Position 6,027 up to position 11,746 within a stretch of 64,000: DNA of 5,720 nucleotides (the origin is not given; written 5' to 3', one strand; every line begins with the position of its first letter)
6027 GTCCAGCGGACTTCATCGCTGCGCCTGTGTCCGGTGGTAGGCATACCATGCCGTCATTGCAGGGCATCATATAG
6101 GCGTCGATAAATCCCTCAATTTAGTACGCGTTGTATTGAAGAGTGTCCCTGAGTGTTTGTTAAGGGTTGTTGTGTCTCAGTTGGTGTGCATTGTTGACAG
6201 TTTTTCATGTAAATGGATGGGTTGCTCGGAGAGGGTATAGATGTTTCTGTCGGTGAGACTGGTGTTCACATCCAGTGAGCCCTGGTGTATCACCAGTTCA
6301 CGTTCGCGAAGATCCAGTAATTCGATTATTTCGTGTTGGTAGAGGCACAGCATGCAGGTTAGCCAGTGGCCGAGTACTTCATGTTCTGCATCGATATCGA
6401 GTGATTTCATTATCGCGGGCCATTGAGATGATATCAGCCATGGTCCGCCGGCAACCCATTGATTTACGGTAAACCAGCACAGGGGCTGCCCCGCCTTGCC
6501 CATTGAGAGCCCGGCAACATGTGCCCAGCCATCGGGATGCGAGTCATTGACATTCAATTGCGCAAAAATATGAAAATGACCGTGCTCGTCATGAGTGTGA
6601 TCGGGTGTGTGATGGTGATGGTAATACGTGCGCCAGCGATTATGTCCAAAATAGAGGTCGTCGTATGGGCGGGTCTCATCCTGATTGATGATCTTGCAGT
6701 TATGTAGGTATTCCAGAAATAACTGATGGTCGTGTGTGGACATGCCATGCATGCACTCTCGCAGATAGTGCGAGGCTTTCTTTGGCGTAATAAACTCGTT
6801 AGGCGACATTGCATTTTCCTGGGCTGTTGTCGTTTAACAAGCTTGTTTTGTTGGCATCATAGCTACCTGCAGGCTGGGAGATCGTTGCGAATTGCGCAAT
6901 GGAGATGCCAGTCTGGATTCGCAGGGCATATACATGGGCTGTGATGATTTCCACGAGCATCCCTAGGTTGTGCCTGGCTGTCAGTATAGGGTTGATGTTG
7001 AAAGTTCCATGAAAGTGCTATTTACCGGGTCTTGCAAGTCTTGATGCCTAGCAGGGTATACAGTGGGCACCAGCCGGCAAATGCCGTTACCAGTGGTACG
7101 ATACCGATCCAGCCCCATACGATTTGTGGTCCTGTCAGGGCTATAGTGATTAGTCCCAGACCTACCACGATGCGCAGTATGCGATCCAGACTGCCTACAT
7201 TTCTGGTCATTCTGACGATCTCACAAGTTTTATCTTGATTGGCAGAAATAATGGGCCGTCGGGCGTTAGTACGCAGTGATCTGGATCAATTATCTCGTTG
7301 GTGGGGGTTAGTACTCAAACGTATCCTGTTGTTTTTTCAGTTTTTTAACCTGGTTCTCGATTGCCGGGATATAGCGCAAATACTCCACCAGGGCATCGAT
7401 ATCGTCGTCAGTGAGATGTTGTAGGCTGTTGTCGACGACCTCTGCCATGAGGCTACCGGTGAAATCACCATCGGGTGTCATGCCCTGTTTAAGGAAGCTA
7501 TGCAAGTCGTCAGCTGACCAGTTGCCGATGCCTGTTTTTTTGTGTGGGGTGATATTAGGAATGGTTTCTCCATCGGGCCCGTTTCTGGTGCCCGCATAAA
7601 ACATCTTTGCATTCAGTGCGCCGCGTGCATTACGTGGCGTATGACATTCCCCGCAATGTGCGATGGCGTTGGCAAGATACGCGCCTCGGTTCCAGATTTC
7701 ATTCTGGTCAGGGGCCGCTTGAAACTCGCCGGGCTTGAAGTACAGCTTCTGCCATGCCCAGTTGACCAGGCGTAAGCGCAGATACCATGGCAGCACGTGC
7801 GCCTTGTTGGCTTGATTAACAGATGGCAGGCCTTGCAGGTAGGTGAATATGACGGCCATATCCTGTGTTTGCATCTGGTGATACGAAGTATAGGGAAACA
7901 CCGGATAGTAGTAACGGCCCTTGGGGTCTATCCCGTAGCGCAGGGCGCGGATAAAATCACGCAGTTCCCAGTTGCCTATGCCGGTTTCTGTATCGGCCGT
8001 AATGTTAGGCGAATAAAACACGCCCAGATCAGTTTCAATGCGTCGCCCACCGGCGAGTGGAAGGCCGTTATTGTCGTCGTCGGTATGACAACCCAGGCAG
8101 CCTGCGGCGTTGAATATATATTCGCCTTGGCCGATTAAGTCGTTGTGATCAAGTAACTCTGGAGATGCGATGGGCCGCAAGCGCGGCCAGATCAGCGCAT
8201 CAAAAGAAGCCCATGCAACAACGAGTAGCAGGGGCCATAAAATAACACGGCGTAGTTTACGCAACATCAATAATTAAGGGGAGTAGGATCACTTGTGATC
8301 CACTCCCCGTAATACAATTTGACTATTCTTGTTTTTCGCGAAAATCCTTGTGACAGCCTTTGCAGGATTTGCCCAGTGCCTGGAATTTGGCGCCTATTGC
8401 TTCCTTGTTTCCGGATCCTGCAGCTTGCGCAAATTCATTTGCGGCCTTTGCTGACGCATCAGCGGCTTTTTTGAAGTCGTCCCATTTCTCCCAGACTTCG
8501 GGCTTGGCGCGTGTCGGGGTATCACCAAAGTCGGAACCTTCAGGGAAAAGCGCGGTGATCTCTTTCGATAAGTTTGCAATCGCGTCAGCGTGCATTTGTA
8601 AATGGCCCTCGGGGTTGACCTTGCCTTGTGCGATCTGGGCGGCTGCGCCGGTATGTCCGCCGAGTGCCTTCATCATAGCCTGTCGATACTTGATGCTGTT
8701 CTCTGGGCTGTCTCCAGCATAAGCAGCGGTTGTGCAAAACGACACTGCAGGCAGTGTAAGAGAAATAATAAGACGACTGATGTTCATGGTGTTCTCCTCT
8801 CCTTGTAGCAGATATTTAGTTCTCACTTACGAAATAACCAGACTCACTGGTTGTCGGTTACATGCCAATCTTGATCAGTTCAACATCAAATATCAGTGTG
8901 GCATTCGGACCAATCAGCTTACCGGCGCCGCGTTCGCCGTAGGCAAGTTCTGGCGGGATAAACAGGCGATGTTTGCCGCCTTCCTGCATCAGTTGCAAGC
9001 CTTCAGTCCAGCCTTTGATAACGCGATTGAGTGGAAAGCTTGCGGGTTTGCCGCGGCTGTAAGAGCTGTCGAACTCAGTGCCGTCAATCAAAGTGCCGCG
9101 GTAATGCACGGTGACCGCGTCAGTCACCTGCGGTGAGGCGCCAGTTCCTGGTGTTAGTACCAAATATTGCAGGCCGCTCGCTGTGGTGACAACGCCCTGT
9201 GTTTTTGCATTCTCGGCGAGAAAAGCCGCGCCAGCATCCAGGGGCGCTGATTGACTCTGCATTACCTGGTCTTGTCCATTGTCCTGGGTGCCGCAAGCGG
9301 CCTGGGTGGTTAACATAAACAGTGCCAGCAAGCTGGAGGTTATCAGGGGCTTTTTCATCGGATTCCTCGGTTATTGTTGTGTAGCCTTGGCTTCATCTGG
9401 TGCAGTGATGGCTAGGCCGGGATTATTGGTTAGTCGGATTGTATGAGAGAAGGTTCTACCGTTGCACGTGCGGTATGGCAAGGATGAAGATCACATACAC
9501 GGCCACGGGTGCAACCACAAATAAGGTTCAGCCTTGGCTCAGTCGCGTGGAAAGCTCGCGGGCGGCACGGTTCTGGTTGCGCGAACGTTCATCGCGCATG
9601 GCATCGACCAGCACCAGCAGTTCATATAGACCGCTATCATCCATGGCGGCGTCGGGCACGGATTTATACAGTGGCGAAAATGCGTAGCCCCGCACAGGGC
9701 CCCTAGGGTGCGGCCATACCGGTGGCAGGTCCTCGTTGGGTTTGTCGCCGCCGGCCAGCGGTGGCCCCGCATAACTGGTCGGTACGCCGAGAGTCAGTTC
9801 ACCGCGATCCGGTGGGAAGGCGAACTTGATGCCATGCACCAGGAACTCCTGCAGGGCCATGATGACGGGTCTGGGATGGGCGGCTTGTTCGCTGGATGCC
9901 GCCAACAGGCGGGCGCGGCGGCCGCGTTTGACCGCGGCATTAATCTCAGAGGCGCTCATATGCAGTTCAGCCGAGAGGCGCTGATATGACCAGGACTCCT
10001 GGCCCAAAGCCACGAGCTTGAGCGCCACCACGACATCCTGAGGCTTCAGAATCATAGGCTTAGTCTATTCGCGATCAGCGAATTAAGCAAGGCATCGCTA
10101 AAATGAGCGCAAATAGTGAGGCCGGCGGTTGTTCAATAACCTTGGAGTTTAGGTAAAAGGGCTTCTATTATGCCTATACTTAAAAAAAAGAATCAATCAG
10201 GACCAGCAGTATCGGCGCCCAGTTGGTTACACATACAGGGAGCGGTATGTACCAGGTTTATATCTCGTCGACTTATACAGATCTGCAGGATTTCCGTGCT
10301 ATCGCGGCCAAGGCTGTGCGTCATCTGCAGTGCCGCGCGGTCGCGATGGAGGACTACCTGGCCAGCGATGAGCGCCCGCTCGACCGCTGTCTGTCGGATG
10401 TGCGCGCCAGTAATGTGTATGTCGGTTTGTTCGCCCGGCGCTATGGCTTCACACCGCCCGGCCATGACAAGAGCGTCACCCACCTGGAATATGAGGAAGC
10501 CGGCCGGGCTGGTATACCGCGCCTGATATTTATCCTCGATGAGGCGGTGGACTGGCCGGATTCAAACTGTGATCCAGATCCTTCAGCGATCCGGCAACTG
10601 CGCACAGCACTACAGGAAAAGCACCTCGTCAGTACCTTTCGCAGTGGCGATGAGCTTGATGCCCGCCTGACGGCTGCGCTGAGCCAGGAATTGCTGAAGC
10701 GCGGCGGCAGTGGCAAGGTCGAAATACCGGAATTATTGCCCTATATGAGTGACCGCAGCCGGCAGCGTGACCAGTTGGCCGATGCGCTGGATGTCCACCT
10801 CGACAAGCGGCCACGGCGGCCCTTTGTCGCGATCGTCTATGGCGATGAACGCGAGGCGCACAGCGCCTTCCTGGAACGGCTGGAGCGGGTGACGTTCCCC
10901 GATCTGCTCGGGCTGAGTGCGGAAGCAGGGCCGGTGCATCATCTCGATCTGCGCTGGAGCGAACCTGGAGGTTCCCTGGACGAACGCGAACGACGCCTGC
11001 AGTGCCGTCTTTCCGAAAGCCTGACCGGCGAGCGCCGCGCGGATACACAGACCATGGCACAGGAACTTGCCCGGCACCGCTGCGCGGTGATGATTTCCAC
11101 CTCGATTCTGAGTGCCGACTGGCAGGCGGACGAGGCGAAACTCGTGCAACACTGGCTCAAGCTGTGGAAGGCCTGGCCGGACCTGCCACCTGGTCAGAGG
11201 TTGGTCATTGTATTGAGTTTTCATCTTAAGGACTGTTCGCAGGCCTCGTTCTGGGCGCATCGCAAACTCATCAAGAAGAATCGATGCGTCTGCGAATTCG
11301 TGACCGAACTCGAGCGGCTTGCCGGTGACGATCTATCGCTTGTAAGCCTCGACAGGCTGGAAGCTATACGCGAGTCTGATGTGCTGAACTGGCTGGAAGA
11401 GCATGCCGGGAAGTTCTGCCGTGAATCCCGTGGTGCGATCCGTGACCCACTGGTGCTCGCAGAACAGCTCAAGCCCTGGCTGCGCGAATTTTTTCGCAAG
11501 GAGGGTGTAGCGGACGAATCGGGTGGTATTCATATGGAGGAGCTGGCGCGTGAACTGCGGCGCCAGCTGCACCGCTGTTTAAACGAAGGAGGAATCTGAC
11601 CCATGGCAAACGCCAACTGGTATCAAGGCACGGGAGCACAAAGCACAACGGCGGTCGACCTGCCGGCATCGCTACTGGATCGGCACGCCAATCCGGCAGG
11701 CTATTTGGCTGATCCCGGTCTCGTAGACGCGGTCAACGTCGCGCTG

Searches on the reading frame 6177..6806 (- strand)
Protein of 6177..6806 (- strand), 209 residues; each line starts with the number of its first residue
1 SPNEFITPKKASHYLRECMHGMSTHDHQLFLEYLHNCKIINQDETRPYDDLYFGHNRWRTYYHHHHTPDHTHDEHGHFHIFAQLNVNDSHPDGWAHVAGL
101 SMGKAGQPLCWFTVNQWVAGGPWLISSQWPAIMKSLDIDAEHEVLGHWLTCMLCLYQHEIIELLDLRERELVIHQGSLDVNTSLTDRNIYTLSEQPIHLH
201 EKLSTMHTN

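Call 8: search_protein_families(library=pfam, proteins=[window:6177-6806:-], max_evalue=0.0001)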
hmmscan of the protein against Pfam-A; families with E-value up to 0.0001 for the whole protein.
window:6177-6806:- (209 aa): 1 family
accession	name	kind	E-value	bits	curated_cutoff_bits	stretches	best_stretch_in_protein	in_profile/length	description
PF22308.1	DUF6969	-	2.3e-34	119.2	27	1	11-197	3-201/201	Domain of unknown function (DUF6969)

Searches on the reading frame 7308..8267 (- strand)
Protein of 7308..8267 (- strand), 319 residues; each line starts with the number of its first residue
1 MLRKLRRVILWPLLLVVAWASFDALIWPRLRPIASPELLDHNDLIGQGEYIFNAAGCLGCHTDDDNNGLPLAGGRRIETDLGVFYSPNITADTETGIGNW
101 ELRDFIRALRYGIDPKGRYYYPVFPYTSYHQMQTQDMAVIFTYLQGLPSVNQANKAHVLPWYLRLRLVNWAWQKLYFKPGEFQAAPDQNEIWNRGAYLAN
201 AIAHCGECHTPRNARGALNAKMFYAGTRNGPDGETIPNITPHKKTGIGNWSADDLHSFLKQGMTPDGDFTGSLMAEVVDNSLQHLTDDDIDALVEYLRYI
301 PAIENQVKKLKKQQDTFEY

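Call 5: search_protein_families(library=pfam, proteins=[window:7308-8267:-], max_evalue=0.01)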
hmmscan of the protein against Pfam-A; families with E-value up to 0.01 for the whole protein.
window:7308-8267:- (319 aa): 3 families
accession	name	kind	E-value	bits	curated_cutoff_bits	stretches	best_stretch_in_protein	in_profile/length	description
PF00034.26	Cytochrom_C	-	3.3e-11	44.8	21.3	2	203-299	10-88/90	Cytochrome c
PF13442.11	Cytochrome_CBB3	-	8.7e-09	36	27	1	193-297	4-68/68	Cytochrome C oxidase, cbb3-type, subunit III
PF07635.16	PSCyt1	-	0.0083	17.2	22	0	57-83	1-22/59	Planctomycete cytochrome C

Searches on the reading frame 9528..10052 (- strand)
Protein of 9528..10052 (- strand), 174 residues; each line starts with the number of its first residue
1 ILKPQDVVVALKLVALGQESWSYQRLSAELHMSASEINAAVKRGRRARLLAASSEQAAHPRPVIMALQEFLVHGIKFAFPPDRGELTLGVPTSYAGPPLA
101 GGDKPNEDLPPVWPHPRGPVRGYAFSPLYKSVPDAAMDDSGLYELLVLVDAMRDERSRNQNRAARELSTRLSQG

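Call 5: search_protein_families(library=pfam, proteins=[window:9528-10052:-], max_evalue=0.01)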
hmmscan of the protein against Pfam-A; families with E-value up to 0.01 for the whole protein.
window:9528-10052:- (174 aa): 0 families

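Call 6: search_protein_families(library=ncbifam, proteins=[window:9528-10052:-], max_evalue=0.01)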
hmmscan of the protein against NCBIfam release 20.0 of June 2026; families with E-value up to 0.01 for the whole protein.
window:9528-10052:- (174 aa): 0 families

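Call 7: search_protein_families(library=padloc, proteins=[window:9528-10052:-], max_evalue=0.01)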
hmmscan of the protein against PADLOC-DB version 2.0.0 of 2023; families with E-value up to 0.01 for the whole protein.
window:9528-10052:- (174 aa): 1 family
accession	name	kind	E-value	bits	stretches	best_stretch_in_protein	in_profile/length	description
PDLC04515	PDC-M21A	-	8.6e-39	131.3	1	17-172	49-203/205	-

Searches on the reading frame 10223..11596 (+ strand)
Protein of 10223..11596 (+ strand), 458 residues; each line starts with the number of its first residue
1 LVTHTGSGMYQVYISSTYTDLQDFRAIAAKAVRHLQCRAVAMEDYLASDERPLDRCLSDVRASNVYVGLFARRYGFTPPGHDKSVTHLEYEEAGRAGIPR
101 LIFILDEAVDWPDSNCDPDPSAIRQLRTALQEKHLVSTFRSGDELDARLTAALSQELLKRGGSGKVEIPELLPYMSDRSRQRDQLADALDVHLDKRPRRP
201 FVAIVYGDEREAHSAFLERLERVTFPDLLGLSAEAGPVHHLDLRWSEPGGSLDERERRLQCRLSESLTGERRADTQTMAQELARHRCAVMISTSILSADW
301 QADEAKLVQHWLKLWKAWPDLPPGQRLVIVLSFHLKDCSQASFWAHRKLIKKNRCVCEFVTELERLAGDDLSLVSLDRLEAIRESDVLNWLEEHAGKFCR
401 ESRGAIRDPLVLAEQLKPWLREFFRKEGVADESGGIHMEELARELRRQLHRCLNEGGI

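Call 5: search_protein_families(library=pfam, proteins=[window:10223-11596:+], max_evalue=0.01)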
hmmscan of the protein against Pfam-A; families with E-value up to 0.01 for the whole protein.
window:10223-11596:+ (458 aa): 2 families
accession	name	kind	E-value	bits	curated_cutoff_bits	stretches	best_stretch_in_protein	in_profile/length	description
PF13271.11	DUF4062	-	2.2e-23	82.7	24.7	1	11-93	1-82/82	Domain of unknown function (DUF4062)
PF19995.5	iSTAND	-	3.6e-15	57.2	24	1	173-325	1-152/163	inactive STAND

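Call 6: search_protein_families(library=ncbifam, proteins=[window:10223-11596:+], max_evalue=0.01)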
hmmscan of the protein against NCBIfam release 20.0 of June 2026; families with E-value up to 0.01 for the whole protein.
window:10223-11596:+ (458 aa): 0 families

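Call 7: search_protein_families(library=padloc, proteins=[window:10223-11596:+], max_evalue=0.01)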
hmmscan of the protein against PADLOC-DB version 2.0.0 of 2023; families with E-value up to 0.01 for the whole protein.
window:10223-11596:+ (458 aa): 0 families

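Call 83: search_solved_structures(query=window:10247-11596:+, max_evalue=1)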
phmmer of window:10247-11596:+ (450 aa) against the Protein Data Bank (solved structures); distinct sequences matched with E-value up to 1: 2.
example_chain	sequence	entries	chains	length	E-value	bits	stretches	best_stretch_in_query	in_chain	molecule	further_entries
10wc_A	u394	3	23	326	3.2e-06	29.6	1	2-144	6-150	KpSwz DUF4062 | KpSwz | KpSwz TIR/DUF4062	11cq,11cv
11gz_A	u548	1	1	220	0.011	18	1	40-75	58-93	Telomerase protein component 1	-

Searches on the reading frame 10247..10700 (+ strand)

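Call 90: search_solved_structures(query=window:10247-10700:+, max_evalue=0.01, show_alignments=1)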
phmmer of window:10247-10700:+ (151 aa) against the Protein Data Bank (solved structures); distinct sequences matched with E-value up to 0.01: 2.
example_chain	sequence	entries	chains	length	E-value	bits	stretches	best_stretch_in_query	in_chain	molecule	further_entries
10wc_A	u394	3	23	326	1.1e-06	31.9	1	2-124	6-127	KpSwz DUF4062 | KpSwz | KpSwz TIR/DUF4062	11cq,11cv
11gz_A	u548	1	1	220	0.00063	23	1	40-75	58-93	Telomerase protein component 1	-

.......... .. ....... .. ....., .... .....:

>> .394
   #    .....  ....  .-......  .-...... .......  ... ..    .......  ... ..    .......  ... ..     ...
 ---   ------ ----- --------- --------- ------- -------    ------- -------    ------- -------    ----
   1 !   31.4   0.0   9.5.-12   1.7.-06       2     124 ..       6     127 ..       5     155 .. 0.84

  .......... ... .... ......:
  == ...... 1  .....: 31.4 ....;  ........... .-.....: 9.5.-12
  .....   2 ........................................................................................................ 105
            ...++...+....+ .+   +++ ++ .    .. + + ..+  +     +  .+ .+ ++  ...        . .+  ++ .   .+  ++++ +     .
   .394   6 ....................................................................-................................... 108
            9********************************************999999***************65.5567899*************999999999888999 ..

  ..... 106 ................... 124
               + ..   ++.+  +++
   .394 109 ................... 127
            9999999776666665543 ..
